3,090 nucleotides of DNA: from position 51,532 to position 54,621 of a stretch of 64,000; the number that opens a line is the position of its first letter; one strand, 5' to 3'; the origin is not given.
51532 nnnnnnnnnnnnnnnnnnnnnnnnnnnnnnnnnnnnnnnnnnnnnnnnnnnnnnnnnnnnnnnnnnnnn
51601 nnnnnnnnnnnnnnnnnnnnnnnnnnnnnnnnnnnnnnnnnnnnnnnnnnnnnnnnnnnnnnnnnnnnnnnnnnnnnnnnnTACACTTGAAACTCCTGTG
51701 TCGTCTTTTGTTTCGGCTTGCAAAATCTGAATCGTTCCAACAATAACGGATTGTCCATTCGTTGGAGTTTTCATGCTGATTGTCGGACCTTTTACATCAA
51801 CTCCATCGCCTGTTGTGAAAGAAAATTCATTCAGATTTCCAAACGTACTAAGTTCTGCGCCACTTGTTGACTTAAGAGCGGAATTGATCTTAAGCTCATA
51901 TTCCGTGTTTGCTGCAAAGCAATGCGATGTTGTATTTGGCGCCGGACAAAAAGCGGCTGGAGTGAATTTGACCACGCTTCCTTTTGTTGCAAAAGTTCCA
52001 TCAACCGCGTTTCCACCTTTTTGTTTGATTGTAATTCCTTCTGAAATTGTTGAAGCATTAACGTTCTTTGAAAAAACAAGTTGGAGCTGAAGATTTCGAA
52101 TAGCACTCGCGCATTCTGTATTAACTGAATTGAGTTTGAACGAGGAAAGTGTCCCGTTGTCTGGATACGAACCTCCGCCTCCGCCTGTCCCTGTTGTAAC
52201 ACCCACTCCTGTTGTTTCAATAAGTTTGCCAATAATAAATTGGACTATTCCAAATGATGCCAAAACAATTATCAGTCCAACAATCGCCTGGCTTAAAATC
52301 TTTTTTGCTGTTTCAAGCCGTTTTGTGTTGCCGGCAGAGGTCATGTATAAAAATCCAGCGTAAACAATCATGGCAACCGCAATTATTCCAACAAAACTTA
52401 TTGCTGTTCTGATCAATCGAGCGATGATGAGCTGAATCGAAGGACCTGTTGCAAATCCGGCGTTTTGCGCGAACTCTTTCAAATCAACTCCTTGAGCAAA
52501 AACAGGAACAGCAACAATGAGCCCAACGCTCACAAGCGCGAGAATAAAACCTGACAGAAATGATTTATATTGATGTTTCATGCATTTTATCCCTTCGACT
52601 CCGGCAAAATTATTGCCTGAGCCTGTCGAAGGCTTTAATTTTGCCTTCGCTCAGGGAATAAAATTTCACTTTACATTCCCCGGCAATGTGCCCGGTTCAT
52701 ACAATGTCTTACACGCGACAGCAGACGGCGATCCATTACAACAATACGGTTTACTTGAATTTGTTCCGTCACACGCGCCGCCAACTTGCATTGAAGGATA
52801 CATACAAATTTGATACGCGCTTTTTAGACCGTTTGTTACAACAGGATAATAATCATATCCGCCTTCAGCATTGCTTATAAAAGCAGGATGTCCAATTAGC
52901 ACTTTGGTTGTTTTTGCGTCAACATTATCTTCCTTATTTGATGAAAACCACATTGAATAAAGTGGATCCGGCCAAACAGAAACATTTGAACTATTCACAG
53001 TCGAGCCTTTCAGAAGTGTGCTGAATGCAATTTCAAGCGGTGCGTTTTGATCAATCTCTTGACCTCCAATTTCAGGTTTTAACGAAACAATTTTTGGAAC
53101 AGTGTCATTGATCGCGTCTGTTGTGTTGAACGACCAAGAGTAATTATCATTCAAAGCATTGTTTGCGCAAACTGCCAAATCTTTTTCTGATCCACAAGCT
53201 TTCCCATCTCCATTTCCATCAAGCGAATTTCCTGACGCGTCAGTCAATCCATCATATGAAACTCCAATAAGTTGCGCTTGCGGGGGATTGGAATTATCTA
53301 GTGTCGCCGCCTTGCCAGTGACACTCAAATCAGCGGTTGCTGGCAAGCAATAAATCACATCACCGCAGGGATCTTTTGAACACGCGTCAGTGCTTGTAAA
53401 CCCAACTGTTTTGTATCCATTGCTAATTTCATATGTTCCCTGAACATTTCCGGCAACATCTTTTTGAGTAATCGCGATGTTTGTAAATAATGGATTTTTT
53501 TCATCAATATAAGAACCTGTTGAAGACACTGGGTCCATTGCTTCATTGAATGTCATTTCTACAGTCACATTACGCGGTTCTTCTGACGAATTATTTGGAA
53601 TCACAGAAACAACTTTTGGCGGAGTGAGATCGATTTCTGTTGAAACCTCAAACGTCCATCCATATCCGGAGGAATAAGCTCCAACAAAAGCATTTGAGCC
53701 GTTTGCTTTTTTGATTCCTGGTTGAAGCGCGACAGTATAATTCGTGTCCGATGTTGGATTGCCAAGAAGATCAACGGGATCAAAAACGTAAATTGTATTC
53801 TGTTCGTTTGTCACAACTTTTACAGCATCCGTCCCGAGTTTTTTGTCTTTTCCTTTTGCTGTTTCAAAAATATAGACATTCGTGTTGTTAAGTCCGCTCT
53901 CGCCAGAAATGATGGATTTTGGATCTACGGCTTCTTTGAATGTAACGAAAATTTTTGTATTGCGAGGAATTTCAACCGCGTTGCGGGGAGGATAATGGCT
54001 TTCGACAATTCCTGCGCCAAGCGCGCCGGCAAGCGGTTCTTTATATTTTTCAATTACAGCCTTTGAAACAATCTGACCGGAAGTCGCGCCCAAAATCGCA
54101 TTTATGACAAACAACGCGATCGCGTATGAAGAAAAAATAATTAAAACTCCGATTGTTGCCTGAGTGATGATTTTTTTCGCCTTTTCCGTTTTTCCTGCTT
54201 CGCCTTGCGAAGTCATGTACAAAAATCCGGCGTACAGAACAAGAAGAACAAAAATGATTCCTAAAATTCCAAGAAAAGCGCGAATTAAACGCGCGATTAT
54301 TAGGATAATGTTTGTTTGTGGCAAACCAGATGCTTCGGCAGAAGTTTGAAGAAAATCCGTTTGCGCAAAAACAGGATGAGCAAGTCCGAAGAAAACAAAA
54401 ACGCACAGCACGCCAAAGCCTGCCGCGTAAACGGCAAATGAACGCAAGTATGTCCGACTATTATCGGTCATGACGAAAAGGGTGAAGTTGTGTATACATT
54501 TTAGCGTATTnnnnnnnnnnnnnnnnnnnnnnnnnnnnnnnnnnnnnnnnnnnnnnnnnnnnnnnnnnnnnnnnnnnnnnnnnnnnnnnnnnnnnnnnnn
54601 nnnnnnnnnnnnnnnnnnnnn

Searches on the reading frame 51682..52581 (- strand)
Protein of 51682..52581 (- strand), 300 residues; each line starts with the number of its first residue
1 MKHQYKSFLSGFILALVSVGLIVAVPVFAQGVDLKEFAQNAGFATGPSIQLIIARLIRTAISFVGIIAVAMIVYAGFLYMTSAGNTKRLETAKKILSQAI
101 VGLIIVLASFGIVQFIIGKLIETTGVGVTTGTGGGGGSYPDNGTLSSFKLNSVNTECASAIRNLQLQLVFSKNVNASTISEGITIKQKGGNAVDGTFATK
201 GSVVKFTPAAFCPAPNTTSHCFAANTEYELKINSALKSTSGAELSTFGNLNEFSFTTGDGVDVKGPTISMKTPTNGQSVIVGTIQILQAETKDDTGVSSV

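Call 6: search_protein_families(library=pfam, proteins=[window:51682-52581:-], max_evalue=1)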
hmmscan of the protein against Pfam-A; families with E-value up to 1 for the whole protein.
window:51682-52581:- (300 aa): 5 families
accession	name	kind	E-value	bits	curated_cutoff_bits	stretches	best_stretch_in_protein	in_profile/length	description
PF13205.12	Big_5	-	2.4e-08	35.1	23.6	1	163-257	22-105/105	Bacterial Ig-like domain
PF18895.5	T4SS_pilin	-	8.8e-08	32.6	26.6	1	51-116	7-71/71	Type IV secretion system pilin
PF17957.7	Big_7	-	0.0085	17.2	24.1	1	266-300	1-35/70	Bacterial Ig domain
PF02322.20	Cyt_bd_oxida_II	-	0.011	15.6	35.6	1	17-116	124-211/302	Cytochrome bd terminal oxidase subunit II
PF04290.18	DctQ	-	0.69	10.2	28.3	1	54-122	62-128/132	Tripartite ATP-independent periplasmic transporters, DctQ component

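Call 7: search_protein_families(library=ncbifam, proteins=[window:51682-52581:-], max_evalue=1)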
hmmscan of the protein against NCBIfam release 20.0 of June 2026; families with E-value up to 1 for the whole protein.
window:51682-52581:- (300 aa): 2 families
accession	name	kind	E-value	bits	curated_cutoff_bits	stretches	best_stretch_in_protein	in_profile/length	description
NF045849.1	ICE_MMCAP2_0565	equivalog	7.2e-07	28.8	40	1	49-119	9-79/80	Mbov_0395 family pilin-like conjugal transfer protein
NF033218.1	anchor_AmaP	equivalog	0.82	9.4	55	0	56-121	4-71/166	alkaline shock response membrane anchor protein AmaP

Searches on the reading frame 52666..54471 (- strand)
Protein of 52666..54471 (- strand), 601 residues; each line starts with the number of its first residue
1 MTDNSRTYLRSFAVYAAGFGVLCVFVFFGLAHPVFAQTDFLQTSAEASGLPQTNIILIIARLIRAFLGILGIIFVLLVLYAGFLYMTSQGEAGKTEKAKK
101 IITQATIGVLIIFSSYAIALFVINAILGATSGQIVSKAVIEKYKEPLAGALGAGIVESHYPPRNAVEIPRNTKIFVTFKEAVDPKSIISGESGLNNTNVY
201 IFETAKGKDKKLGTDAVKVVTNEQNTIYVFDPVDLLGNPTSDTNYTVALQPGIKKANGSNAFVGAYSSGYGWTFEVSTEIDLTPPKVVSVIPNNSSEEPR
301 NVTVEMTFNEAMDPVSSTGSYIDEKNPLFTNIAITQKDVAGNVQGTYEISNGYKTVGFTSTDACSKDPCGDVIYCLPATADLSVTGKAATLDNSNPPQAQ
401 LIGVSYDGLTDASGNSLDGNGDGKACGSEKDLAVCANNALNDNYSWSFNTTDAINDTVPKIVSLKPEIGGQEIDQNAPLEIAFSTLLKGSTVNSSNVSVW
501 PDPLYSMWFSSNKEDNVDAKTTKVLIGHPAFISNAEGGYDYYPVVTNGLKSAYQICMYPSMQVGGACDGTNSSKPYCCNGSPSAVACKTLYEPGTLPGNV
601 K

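Call 6: search_protein_families(library=pfam, proteins=[window:52666-54471:-], max_evalue=1)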
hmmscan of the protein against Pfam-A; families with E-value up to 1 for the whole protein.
window:52666-54471:- (601 aa): 8 families
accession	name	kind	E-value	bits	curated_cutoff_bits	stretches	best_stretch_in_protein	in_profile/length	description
PF13205.12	Big_5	-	1.1e-17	65.1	23.6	3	156-275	7-104/105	Bacterial Ig-like domain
PF18895.5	T4SS_pilin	-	3.3e-05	24.3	26.6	1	57-118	7-67/71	Type IV secretion system pilin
PF19606.4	DUF6111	-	0.12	13.2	24.1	1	62-132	1-68/87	Family of unknown function (DUF6111)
PF02322.20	Cyt_bd_oxida_II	-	0.14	11.9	35.6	1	18-148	118-237/302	Cytochrome bd terminal oxidase subunit II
PF07482.16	DUF1522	-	0.16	12.7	25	1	335-388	55-107/109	Domain of Unknown Function (DUF1522)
PF05545.16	FixQ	-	0.31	11.4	29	1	62-102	5-45/49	Cbb3-type cytochrome oxidase component FixQ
PF01036.24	Bac_rhodopsin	-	0.38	10.6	24.6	1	63-122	126-185/224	Bacteriorhodopsin-like protein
PF13786.12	DUF4179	-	0.4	11.6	30.1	0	8-37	5-32/94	Domain of unknown function (DUF4179)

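Call 7: search_protein_families(library=ncbifam, proteins=[window:52666-54471:-], max_evalue=1)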
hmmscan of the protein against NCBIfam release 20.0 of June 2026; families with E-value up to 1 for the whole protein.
window:52666-54471:- (601 aa): 3 families
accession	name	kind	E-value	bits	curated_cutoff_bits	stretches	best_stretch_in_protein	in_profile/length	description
NF045849.1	ICE_MMCAP2_0565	equivalog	4.1e-07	29.6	40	1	54-126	8-80/80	Mbov_0395 family pilin-like conjugal transfer protein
TIGR03340.1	phn_DUF6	hypoth_equivalog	0.021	14.5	288.15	1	66-125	176-234/281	phosphonate utilization associated putative membrane protein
NF045890.1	conj_pls20_p028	equivalog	0.13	11.1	150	1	31-114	43-108/377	pLS20_p028 family conjugation system transmembrane protein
